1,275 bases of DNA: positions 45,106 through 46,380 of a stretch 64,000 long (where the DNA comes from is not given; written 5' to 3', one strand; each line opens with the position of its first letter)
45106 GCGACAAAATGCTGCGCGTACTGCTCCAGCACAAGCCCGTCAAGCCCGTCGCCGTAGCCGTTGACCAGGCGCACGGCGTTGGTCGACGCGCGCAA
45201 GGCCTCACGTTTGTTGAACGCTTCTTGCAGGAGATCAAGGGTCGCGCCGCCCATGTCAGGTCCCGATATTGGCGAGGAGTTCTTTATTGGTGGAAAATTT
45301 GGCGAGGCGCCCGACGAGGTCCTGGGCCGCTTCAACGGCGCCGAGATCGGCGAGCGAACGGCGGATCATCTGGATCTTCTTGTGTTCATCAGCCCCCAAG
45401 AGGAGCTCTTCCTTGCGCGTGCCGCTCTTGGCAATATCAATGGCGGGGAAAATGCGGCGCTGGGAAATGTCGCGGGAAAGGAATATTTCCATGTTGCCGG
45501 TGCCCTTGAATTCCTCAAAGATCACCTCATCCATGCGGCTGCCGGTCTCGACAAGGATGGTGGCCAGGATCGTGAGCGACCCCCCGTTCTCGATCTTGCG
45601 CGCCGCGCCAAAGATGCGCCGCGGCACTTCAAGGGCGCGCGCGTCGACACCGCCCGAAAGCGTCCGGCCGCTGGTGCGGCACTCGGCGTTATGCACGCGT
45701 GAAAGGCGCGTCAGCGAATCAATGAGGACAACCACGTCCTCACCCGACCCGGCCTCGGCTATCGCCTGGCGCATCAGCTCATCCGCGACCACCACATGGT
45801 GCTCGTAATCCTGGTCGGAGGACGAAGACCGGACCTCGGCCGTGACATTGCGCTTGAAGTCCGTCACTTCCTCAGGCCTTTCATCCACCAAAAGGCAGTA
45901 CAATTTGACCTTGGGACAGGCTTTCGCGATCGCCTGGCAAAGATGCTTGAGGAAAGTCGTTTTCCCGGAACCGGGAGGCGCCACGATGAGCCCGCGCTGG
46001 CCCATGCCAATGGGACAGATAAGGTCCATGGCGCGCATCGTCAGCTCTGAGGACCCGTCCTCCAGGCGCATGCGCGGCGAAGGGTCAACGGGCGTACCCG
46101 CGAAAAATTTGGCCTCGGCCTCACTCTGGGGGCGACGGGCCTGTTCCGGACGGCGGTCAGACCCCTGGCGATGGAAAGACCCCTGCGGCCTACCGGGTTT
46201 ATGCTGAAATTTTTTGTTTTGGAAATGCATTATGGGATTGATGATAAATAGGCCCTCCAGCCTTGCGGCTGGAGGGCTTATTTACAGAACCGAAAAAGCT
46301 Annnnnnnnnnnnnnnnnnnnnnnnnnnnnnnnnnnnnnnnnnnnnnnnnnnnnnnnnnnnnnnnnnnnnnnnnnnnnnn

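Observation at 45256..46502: Rho ATPase core lacking its N-terminal RNA-binding domain, immediately downstream of a stand-alone cold-shock-domain gene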

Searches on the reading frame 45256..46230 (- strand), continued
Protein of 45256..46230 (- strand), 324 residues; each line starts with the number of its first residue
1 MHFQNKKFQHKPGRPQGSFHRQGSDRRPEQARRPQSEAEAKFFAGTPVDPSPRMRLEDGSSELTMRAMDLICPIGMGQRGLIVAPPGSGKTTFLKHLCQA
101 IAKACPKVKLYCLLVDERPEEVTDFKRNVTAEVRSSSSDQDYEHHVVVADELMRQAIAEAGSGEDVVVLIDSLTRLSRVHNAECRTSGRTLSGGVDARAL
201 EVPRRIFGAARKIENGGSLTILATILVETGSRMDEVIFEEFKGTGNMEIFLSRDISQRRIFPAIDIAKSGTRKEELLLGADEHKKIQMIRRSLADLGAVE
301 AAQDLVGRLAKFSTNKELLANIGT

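Call 74: search_protein_representatives(protein=window:45256-46230:-)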
Query: 324 residues. Proteins with E-value up to 0.001 (for the whole library): 7498; up to 1e-10: 4774; up to 1e-30: 1905. The best 150 are listed.
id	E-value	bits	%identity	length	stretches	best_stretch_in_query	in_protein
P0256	3.4e-117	407.7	61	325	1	5-321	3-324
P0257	5.5e-108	377.5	79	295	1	36-254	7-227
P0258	6.6e-94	331.3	55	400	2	135-320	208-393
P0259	1.4e-92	326.9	52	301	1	29-320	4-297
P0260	9.8e-91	320.9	53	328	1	15-321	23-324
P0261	1.6e-88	313.6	58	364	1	10-276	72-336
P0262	9.4e-88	311.1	55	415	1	41-321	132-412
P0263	1.3e-87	310.7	55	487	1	44-322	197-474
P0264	5.1e-87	308.7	54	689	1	40-322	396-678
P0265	6.4e-87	308.3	56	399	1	48-320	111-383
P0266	7.9e-87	308.0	53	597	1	34-322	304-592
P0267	8.2e-87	308.0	53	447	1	27-319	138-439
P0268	8.7e-87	307.9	56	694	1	46-311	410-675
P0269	3.3e-86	306.0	51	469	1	40-322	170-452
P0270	3.7e-86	305.9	53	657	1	37-321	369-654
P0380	3.4e-81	289.5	47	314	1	21-320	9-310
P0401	9.7e-81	288.1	47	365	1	22-322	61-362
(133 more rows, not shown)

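Call 76: search_protein_families(library=ncbifam, proteins=[P0401, P0380, P0260, P0259, P0256, P0261], max_evalue=1e-40)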
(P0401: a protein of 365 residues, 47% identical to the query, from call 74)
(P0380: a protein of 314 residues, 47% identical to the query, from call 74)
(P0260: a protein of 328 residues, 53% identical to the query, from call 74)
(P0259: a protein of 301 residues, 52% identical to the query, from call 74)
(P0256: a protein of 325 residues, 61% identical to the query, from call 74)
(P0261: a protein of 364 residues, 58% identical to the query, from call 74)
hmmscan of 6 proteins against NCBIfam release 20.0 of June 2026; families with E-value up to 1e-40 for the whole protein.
P0401 (365 aa): 3 families
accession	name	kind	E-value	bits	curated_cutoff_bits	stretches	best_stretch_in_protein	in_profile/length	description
NF006886.1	PRK09376.1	equivalog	9.9e-121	403.4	315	1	80-361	131-412/413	transcription termination factor Rho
TIGR00767.1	rho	equivalog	2.6e-116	388.9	509.45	1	80-362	131-413/415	transcription termination factor Rho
NF041509.1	paralog_Rho2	exception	1.1e-104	350.6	628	1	79-361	77-359/360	transcription termination factor Rho, short form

P0380 (314 aa): 3 families
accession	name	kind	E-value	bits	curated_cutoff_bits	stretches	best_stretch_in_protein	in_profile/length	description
NF006886.1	PRK09376.1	equivalog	1.1e-113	380.2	315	1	22-312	123-413/413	transcription termination factor Rho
TIGR00767.1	rho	equivalog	1.5e-109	366.6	509.45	1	27-312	128-413/415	transcription termination factor Rho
NF041509.1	paralog_Rho2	exception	2.7e-98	329.6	628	1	26-310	74-358/360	transcription termination factor Rho, short form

P0260 (328 aa): 3 families
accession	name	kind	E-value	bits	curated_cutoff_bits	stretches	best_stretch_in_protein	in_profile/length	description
NF006886.1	PRK09376.1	equivalog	1.1e-106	357.1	315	1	44-323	131-411/413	transcription termination factor Rho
TIGR00767.1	rho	equivalog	1e-103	347.4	509.45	1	45-322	132-410/415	transcription termination factor Rho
NF041509.1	paralog_Rho2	exception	1.3e-93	314.1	628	1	42-324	76-359/360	transcription termination factor Rho, short form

P0259 (301 aa): 3 families
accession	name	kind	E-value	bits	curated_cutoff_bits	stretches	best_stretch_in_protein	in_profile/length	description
NF006886.1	PRK09376.1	equivalog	2.2e-99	333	315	1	14-298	130-412/413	transcription termination factor Rho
TIGR00767.1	rho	equivalog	4.6e-91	305.8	509.45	1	17-298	133-412/415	transcription termination factor Rho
NF041509.1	paralog_Rho2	exception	7.1e-86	288.7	628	1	12-297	75-358/360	transcription termination factor Rho, short form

P0256 (325 aa): 3 families
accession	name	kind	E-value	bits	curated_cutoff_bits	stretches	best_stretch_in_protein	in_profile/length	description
NF006886.1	PRK09376.1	equivalog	2.2e-110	369.3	315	1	43-324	130-412/413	transcription termination factor Rho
TIGR00767.1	rho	equivalog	7.8e-103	344.5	509.45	1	43-324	130-412/415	transcription termination factor Rho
NF041509.1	paralog_Rho2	exception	8e-94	314.9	628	1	34-325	67-360/360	transcription termination factor Rho, short form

P0261 (364 aa): 3 families
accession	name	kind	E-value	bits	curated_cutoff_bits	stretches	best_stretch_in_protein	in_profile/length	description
NF006886.1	PRK09376.1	equivalog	1.1e-91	307.7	315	1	98-340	127-371/413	transcription termination factor Rho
TIGR00767.1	rho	equivalog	2.6e-87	293.4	509.45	1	99-337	128-368/415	transcription termination factor Rho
NF041509.1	paralog_Rho2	exception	8.5e-77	258.8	628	1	93-338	67-316/360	transcription termination factor Rho, short form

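Call 78: find_homologous_proteins(query=A4, max_evalue=1e-30)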
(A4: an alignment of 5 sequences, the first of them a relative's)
Query A4 (5 sequences) (314 aa, profile of the alignment): 8000 proteins with E <= 1e-30 among 8000 candidates; the best 120 are listed.
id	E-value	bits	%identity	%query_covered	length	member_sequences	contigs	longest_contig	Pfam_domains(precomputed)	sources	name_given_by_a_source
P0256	9.5e-167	572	-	-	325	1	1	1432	PF00006.32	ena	-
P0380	4.1e-153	527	100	100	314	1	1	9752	PF00006.32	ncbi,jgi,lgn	-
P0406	7.0e-148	510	89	93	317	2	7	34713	PF00006.32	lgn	-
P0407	4.4e-147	508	92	93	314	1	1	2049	PF00006.32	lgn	-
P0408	5.0e-145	501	86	96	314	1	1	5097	PF00006.32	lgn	-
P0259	1.2e-143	496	-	-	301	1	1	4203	PF00006.32,PF13481.13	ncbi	ncbi:MAG: transcription termination factor Rho [Candidatus Sericytochromatia bacterium]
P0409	7.2e-143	494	53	95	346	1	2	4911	PF00006.32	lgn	-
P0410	3.2e-142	492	53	95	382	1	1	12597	PF00006.32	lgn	-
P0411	3.1e-141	488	50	97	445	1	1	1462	PF00006.32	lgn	-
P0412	2.1e-140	486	-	-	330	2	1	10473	PF00006.32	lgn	-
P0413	2.2e-139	482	-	-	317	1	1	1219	PF00006.32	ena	-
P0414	6.6e-139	481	48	97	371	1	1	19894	PF00006.32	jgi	jgi:transcription termination factor Rho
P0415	1.1e-138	480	-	-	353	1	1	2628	PF00006.32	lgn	-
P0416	1.5e-138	480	-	-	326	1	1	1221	PF00006.32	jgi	jgi:transcription termination factor Rho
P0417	2.2e-138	479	-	-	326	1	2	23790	PF00006.32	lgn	-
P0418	3.5e-138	478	81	93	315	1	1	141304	PF00006.32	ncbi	-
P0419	1.5e-137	476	50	99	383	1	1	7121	PF00006.32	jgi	jgi:transcription termination factor Rho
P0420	2.5e-137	475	48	95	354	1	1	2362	PF00006.32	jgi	-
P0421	2.7e-137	475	-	-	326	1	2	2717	PF00006.32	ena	-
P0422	2.8e-137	475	50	98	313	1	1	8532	PF00006.32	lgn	-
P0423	3.2e-137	475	-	-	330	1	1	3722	PF00006.32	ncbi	-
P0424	6.4e-137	474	-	-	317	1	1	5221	PF00006.32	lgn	-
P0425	4.1e-136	471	-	-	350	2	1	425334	PF00006.32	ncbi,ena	-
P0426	5.8e-136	471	-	-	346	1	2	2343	PF00006.32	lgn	-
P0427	2.4e-135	469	48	91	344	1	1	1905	PF00006.32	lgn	-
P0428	2.9e-135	469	72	93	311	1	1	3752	PF00006.32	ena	-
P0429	3.6e-135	468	47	97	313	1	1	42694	PF00006.32,PF13481.13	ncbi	-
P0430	3.8e-135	468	54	88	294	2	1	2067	PF00006.32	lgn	-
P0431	4.0e-135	468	49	97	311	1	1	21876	PF00006.32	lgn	-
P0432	9.4e-135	467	49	90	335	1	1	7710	PF00006.32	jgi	-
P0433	1.1e-134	467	47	99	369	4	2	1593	PF00006.32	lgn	-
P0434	1.4e-134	466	-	-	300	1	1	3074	PF00006.32,PF13481.13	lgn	-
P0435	2.1e-134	466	44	98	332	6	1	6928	PF00006.32,PF13481.13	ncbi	-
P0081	2.3e-134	466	-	-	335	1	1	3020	PF00006.32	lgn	-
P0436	2.4e-134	466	51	87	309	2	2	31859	PF00006.32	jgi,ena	jgi:transcription termination factor Rho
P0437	2.4e-134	466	51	87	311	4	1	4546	PF00006.32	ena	-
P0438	2.5e-134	466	76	100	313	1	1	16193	PF00006.32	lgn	-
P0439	3.2e-134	465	49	87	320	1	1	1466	PF00006.32,PF13481.13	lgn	-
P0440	3.6e-134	465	-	-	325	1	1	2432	PF00006.32,PF00004.36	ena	-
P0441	3.7e-134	465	50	91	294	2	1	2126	PF00006.32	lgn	-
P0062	4.0e-134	465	49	88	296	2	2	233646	PF00006.32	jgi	jgi:transcription termination factor Rho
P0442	4.6e-134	465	47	95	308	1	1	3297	PF00006.32,PF13481.13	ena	-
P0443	4.8e-134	465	-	-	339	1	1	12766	PF00006.32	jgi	-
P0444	5.8e-134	464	-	-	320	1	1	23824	PF00006.32,PF19568.6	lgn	-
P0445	8.3e-134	464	49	89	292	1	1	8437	PF00006.32,PF13481.13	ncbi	-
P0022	9.3e-134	464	-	-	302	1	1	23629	PF00006.32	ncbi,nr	ncbi:MAG: transcription termination factor Rho [Candidatus Omnitrophica bacterium]|nr:transcription 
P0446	9.5e-134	464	-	-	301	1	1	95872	PF00006.32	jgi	jgi:transcription termination factor Rho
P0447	9.8e-134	464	75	100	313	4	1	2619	PF00006.32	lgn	-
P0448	1.0e-133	464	51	87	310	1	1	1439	PF00006.32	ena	-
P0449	1.2e-133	463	46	95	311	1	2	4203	PF00006.32,PF13481.13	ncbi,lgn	-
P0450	1.4e-133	463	77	93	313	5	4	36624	PF00006.32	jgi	jgi:transcription termination factor Rho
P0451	1.7e-133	463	73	100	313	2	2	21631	PF00006.32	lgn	-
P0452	1.8e-133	463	48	87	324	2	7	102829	PF00006.32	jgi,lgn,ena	-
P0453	3.3e-133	462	-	-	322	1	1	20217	PF00006.32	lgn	-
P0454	3.4e-133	462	-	-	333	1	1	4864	PF00006.32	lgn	-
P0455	3.8e-133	462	-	-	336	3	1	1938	PF00006.32,PF19568.6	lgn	-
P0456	4.0e-133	462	-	-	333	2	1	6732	PF00006.32,PF13481.13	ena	-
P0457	4.1e-133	462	50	88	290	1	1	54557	PF00006.32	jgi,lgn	-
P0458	4.2e-133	462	50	87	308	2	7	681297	PF00006.32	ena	-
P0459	5.1e-133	461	-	-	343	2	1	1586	PF00006.32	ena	-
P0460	5.7e-133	461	47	97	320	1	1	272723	PF00006.32,PF13481.13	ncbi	-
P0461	6.0e-133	461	-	-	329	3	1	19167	PF00006.32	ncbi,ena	-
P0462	6.5e-133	461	50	89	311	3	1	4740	PF00006.32,PF13481.13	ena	-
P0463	6.9e-133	461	-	-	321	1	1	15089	PF00006.32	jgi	jgi:transcription termination factor Rho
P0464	7.0e-133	461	-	-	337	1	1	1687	PF00006.32,PF13481.13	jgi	jgi:transcription termination factor Rho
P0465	7.2e-133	461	-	-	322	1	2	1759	PF00006.32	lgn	-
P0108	7.7e-133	461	50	89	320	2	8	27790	PF00006.32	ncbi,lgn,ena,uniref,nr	ncbi:MAG: transcription termination factor Rho [Omnitrophica bacterium RIFCSPLOWO2_12_FULL_44_17]|un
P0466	8.2e-133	461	-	-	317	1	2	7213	PF00006.32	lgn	-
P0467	9.3e-133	460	-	-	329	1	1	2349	PF00005.34,PF00006.32,PF00004.36,PF13401.13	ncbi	-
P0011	9.6e-133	460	45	97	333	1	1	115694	PF00006.32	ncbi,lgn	-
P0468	1.1e-132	460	48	99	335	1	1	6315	PF00006.32,PF19568.6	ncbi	-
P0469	1.1e-132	460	-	-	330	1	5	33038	PF00006.32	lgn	-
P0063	1.2e-132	460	49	90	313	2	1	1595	PF00006.32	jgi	-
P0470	1.4e-132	460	47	88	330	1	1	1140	PF00006.32,PF13481.13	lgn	-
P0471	1.5e-132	460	47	93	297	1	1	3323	PF00006.32,PF00004.36,PF13481.13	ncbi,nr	ncbi:MAG: transcription termination factor Rho [Candidatus Omnitrophica bacterium]|nr:transcription 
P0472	1.7e-132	460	49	90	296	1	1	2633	PF00006.32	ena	-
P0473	1.9e-132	459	49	88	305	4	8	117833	PF00006.32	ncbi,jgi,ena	jgi:transcription termination factor Rho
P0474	2.1e-132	459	-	-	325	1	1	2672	PF00006.32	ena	-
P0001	2.3e-132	459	44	98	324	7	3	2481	PF00006.32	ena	-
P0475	2.6e-132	459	51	88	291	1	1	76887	PF00006.32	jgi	jgi:transcription termination factor Rho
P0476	2.6e-132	459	77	93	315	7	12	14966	PF00006.32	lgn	-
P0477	2.7e-132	459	-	-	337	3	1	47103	PF00006.32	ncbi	-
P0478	2.8e-132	459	-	-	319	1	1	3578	PF00006.32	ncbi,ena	-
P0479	2.9e-132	459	-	-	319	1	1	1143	PF00006.32,PF13481.13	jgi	jgi:transcription termination factor Rho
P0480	4.6e-132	458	-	-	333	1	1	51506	PF00006.32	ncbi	-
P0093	5.4e-132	458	51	87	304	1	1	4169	PF00006.32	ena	-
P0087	5.5e-132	458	-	-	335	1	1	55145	PF00006.32,PF13481.13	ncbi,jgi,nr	ncbi:MAG TPA: transcription termination factor Rho [Verrucomicrobiae bacterium]|nr:transcription ter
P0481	5.5e-132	458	49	87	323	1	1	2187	PF00006.32,PF00004.36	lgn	-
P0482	5.6e-132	458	-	-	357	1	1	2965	PF00006.32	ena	-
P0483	5.7e-132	458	50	89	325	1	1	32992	PF00006.32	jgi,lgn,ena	-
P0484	6.1e-132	458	49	94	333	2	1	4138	PF00006.32,PF19568.6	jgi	jgi:transcription termination factor Rho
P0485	6.5e-132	458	56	82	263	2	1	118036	PF00006.32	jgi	jgi:transcription termination factor Rho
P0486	8.1e-132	457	-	-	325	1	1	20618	PF00005.34,PF00006.32,PF00004.36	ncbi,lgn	-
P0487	8.1e-132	457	-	-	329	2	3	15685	PF00006.32,PF19568.6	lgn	-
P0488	9.6e-132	457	50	89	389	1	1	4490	PF00006.32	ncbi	-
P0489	1.0e-131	457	-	-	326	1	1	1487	PF00006.32,PF13481.13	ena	-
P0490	1.1e-131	457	-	-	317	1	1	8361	PF00006.32,PF13481.13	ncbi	-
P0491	1.1e-131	457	47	96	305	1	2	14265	PF00006.32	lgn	-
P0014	1.1e-131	457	-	-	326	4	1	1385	PF00006.32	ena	-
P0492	1.2e-131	457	-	-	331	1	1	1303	PF00006.32,PF19568.6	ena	-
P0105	1.2e-131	457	48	90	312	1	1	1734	PF00006.32,PF13401.13,PF13481.13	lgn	-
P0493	1.2e-131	457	-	-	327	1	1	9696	PF00006.32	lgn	-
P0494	1.3e-131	457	45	95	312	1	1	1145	PF00006.32,PF13481.13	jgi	jgi:transcription termination factor Rho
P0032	1.3e-131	457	-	-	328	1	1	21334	PF00006.32,PF00004.36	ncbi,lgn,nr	ncbi:MAG: transcription termination factor Rho [Candidatus Omnitrophica bacterium]|nr:transcription 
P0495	1.5e-131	456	46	90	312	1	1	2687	PF00006.32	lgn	-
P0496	1.6e-131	456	-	-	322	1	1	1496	PF00006.32,PF13481.13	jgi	jgi:transcription termination factor Rho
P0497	1.8e-131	456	51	88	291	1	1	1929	PF00006.32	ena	-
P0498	2.0e-131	456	-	-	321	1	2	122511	PF00006.32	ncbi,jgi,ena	-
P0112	2.6e-131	456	-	-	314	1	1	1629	PF00006.32,PF13481.13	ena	-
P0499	2.7e-131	456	70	100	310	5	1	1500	PF00006.32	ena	-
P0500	2.7e-131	456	-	-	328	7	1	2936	PF00006.32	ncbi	-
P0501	2.7e-131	456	-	-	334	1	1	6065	PF00006.32,PF19568.6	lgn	-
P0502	2.9e-131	456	-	-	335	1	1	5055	PF00006.32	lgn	-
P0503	3.1e-131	455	70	95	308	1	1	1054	PF00006.32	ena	-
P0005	3.1e-131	455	47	87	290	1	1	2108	PF00006.32,PF13481.13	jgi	jgi:transcription termination factor Rho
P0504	3.5e-131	455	-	-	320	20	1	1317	PF00006.32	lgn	-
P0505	3.6e-131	455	49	88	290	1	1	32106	PF00006.32,PF05729.19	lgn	-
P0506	3.7e-131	455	51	89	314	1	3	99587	PF00006.32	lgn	-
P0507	3.7e-131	455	69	93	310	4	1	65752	PF00006.32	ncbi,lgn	-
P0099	3.8e-131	455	-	-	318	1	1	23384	PF00005.34,PF00006.32,PF13481.13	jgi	jgi:transcription termination factor Rho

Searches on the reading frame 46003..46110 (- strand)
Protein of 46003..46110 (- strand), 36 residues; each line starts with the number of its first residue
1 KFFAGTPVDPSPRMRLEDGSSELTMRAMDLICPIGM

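Call 35: find_related_loci(query=A2, collection=metagenome_contigs, flank=5000)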
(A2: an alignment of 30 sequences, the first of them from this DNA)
Query A2 (36 aa) in metagenome_contigs; peptide patterns used: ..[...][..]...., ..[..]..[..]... (x = any residue, [..] = any of these).
576 stretches matched a pattern; 517 encode a relative of the query (tblastn E <= 1e-3); the best 80 are kept; 80 distinct loci.
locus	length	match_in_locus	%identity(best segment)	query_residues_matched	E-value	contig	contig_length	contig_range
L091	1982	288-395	97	1-36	5e-21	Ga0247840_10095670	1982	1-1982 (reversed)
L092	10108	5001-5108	92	1-36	2e-20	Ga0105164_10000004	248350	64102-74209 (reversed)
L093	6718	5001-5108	89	1-36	9e-20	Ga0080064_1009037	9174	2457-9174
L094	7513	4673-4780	89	1-36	2e-19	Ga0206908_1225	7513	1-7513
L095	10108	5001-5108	86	1-36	3e-19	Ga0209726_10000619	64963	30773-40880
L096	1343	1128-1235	92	1-36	4e-19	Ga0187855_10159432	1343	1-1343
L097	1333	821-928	86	1-36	3e-19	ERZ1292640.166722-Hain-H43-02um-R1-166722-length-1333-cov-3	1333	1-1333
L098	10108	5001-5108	86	1-36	4e-19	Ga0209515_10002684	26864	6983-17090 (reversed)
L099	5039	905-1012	89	1-36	3e-19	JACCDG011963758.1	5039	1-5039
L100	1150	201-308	86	1-36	3e-19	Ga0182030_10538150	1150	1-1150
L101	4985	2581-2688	89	1-36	4e-19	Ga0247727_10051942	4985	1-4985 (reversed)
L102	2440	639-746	89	1-36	4e-19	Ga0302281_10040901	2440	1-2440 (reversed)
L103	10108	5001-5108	83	1-36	4e-19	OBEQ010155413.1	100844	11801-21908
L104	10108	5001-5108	86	1-36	4e-19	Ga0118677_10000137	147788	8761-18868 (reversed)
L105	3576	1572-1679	89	1-36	4e-19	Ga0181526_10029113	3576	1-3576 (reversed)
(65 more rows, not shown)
